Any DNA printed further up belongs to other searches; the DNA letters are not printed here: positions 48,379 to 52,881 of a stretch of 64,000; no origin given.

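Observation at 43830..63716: About 20 kb of back-to-back giant lipoproteins: three surface proteases of three catalytic classes fused to an Opp importer locus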

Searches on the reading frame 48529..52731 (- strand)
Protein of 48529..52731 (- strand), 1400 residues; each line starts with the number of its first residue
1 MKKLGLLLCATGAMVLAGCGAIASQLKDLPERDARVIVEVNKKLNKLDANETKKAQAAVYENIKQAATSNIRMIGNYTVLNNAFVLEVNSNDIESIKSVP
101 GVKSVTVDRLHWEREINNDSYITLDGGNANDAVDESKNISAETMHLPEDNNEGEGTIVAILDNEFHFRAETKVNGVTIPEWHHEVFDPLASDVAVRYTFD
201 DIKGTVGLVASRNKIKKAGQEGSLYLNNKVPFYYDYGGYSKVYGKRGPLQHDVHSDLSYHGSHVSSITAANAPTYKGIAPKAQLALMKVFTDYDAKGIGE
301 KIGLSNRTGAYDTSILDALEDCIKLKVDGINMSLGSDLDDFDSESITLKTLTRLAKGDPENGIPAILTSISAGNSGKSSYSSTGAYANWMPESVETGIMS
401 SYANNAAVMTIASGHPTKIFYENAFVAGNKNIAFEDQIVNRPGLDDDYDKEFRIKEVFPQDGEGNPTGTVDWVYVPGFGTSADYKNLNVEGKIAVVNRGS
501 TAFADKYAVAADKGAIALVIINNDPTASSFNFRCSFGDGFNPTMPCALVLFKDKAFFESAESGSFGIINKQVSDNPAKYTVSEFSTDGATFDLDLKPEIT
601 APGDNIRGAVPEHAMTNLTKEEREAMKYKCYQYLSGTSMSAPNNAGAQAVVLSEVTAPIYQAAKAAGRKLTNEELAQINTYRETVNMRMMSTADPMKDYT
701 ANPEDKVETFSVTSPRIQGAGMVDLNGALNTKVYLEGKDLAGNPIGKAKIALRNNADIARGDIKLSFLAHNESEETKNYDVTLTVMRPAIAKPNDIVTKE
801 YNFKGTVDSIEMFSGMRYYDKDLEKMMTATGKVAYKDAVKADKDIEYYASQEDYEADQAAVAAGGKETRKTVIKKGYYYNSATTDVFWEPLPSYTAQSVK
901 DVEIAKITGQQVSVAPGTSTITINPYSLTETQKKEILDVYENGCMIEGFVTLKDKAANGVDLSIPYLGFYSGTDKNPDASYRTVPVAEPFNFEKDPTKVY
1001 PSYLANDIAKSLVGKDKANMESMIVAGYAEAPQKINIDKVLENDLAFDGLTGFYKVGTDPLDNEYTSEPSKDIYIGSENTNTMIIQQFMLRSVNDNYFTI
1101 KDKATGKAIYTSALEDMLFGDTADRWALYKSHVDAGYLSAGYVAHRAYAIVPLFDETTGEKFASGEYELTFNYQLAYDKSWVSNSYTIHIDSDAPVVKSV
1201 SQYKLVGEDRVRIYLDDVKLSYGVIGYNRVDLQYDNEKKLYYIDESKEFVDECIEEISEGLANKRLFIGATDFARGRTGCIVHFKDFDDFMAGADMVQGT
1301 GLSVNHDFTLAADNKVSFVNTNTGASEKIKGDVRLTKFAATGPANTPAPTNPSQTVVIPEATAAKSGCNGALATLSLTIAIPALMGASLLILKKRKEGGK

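Call 4: search_protein_families(library=pfam, proteins=[window:48529-52731:-], max_evalue=0.01)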
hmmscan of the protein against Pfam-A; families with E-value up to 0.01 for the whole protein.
window:48529-52731:- (1400 aa): 4 families
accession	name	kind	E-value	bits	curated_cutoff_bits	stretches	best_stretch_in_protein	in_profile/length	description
PF00082.27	Peptidase_S8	-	1.9e-27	96.8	21.8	1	153-693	1-273/288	Subtilase family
PF02225.27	PA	-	8.2e-12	45.5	23.9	1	473-549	6-87/95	PA domain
PF06280.18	fn3_5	-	0.00019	22.5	27.6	1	882-967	33-112/112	Fn3-like domain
PF05922.21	Inhibitor_I9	-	0.00071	20.7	21.2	1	36-109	2-77/82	Peptidase inhibitor I9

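Call 5: search_protein_families(library=ncbifam, proteins=[window:48529-52731:-], max_evalue=0.01)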
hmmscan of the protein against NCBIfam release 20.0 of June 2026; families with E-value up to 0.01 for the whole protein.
window:48529-52731:- (1400 aa): 3 families
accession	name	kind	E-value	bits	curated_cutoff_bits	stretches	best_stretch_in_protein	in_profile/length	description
NF040553.1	SGO_0316_fam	subfamily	2.9e-30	104.8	1400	2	39-764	177-792/1486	SGO_0316/SGO_0317 family LPXTG-anchored serine peptidase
NF038113.1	T9SSA_dep_M36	equivalog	5.7e-07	28.1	885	1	486-530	465-509/869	T9SS-dependent M36 family metallopeptidase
TIGR03921.1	T7SS_mycosin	equivalog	0.0012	18.1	278.75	0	598-653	199-245/353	type VII secretion-associated serine protease mycosin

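Call 14: search_solved_structures(query=window:48529-52731:-, max_evalue=0.00001, show_alignments=2)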
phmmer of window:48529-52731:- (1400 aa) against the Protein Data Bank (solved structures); distinct sequences matched with E-value up to 0.00001: 5.
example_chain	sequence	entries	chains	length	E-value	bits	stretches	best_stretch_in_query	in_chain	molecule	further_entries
1xf1_A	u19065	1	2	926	4.1e-13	51.3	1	222-740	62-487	C5a peptidase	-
3eif_A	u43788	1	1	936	4.3e-13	51.2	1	222-754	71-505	C5a peptidase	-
8bty_A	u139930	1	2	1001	5.6e-13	50.8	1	222-740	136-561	C5a peptidase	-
8jmw_A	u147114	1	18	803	1.8e-11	45.8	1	476-653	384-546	S8 family serine peptidase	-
2ek8_A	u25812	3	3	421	1.3e-06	29.7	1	465-524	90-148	Aminopeptidase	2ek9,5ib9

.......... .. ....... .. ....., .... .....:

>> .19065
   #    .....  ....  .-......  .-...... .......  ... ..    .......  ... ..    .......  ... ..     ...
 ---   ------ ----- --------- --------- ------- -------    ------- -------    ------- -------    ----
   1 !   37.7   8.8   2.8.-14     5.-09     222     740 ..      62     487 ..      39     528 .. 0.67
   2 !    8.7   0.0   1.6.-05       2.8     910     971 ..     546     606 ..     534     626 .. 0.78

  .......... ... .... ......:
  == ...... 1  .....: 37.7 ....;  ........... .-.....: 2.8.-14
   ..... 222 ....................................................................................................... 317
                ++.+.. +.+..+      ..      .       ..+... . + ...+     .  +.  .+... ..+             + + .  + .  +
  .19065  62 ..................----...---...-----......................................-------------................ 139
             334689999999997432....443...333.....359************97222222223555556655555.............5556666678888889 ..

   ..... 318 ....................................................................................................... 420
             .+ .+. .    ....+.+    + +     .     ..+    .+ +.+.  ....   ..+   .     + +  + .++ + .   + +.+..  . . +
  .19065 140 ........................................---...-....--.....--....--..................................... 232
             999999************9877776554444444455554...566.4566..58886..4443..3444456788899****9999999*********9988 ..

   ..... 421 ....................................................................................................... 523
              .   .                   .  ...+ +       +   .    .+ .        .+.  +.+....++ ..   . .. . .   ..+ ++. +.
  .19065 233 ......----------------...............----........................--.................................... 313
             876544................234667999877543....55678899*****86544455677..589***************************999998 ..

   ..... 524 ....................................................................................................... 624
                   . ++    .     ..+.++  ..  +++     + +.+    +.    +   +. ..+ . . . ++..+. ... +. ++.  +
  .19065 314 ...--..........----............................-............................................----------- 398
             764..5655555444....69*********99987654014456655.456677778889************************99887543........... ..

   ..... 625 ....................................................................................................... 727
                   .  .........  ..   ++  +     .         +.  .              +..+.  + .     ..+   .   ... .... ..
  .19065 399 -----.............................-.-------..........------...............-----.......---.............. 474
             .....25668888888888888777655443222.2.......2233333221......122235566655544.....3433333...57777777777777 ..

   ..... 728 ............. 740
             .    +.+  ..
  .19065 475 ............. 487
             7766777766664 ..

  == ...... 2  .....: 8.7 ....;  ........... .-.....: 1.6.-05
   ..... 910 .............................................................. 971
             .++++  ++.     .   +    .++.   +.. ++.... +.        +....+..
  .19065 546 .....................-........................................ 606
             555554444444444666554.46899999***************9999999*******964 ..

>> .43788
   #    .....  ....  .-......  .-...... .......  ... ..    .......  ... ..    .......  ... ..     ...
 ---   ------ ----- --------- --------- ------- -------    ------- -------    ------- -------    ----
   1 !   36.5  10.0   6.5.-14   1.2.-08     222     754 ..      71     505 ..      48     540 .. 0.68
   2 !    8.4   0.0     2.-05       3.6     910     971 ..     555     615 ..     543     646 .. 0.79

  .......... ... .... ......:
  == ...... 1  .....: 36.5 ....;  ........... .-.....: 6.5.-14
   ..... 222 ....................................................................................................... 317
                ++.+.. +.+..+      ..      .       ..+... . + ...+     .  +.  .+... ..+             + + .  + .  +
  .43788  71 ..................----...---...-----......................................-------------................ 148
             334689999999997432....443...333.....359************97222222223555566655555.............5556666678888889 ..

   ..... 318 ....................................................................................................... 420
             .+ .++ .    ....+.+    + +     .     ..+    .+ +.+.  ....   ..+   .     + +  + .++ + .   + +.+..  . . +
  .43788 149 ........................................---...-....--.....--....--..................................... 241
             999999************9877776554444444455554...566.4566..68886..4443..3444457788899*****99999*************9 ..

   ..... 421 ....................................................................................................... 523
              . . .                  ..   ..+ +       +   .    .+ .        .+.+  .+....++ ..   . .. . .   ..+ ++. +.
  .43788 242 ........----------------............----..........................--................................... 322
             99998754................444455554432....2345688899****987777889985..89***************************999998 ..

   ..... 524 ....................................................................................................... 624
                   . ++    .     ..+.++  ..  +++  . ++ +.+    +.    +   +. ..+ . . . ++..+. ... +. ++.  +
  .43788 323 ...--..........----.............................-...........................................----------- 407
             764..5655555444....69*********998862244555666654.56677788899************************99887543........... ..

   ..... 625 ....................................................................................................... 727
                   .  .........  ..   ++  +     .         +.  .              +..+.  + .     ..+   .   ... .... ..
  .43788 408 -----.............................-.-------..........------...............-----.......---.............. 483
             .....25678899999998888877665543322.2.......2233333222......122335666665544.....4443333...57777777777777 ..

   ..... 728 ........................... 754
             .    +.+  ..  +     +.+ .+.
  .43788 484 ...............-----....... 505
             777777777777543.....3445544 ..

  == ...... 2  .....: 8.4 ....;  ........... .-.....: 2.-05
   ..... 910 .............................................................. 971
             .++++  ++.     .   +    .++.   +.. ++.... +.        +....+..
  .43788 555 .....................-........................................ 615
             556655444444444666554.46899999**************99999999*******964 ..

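Call 62: search_protein_representatives(protein=window:48532-52131:-)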
Query: 1200 residues. Proteins with E-value up to 0.001 (for the whole library): 2589; up to 1e-10: 1648; up to 1e-30: 251. The best 150 are listed.
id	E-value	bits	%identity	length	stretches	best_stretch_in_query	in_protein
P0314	0.0e+00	2695.8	100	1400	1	1-1200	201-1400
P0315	0.0e+00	1819.9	73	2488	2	1-1157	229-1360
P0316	0.0e+00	1125.8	51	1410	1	15-1196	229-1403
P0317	2.4e-297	1006.0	50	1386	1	17-1114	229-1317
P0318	1.1e-294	997.2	49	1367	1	16-1190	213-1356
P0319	1.1e-266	904.5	48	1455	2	15-651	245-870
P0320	2.9e-266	903.1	47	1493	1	18-1199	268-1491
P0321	3.1e-261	886.5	48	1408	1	16-1200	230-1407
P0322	8.7e-250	848.5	47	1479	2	11-479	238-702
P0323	2.3e-244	830.6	45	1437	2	18-1095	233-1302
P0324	1.9e-243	827.6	45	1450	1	18-1191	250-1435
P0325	5.5e-241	819.4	49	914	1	268-1197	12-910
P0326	1.3e-233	794.9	56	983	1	5-768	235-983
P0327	1.8e-206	705.1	61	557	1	627-1199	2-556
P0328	2.5e-191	655.0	44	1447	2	21-976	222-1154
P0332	2.3e-166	572.3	42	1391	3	22-594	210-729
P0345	5.9e-129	448.4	42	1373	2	20-593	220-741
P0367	3.9e-85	303.3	40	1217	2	20-589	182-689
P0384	8.1e-70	252.5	33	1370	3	9-591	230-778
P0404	3.6e-57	210.7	32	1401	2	24-601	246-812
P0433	7.9e-42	159.9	34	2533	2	23-613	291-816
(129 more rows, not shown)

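Call 64: find_encoding_contigs(protein=P0332, flank=8000, max_places=2)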
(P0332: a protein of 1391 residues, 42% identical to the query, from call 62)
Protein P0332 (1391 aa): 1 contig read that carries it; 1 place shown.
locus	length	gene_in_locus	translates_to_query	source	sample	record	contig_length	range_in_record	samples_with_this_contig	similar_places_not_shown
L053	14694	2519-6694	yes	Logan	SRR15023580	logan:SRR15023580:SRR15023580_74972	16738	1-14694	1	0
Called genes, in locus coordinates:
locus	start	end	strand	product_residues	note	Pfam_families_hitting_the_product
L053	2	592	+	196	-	?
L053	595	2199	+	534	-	PF00005:ABC_tran, PF08352:oligo_HPY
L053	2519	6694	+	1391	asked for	PF00082:Peptidase_S8, PF02225:PA, PF07523:Big_3 (faint)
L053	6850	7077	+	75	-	-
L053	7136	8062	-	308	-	PF01156:IU_nuc_hydro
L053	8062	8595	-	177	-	-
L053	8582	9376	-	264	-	PF02811:PHP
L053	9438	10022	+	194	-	-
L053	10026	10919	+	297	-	PF13793:Pribosyltran_N, PF00156:Pribosyltran, PF14572:Pribosyl_synth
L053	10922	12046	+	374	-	PF01702:TGT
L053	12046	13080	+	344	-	PF02547:Queuosine_synth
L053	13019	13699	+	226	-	PF02677:QueH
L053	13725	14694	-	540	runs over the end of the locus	PF13310:Virulence_RhuM, PF02661:Fic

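Call 66: find_encoding_contigs(protein=P0384, flank=9000, max_places=2)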
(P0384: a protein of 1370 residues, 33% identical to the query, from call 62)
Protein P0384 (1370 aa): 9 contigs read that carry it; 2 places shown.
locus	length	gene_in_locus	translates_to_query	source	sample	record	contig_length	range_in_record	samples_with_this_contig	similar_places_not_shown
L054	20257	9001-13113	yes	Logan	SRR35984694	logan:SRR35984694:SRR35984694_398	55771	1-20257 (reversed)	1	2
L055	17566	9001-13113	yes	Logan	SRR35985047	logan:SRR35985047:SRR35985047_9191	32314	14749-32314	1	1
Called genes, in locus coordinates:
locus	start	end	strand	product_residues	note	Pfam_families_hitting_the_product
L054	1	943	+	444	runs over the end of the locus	PF14501:HATPase_c_5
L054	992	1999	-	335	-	PF09954:DUF2188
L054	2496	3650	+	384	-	PF00712:DNA_pol3_beta, PF02767:DNA_pol3_beta_2, PF02768:DNA_pol3_beta_3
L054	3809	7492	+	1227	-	-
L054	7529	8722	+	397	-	PF05343:Peptidase_M42 (faint), PF01546:Peptidase_M20, PF07687:M20_dimer (weak)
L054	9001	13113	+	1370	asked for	PF00082:Peptidase_S8, PF02225:PA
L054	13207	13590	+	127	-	PF13038:DUF3899 (weak)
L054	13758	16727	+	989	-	PF02368:Big_2 (faint), PF00496:SBP_bac_5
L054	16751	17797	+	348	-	PF00528:BPD_transp_1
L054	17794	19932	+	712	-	PF12911:OppC_N, PF00528:BPD_transp_1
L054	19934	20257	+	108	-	?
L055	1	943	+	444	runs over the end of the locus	PF14501:HATPase_c_5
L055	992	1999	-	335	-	PF09954:DUF2188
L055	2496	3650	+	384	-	PF00712:DNA_pol3_beta, PF02767:DNA_pol3_beta_2, PF02768:DNA_pol3_beta_3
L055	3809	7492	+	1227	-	-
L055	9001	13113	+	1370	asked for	PF00082:Peptidase_S8, PF02225:PA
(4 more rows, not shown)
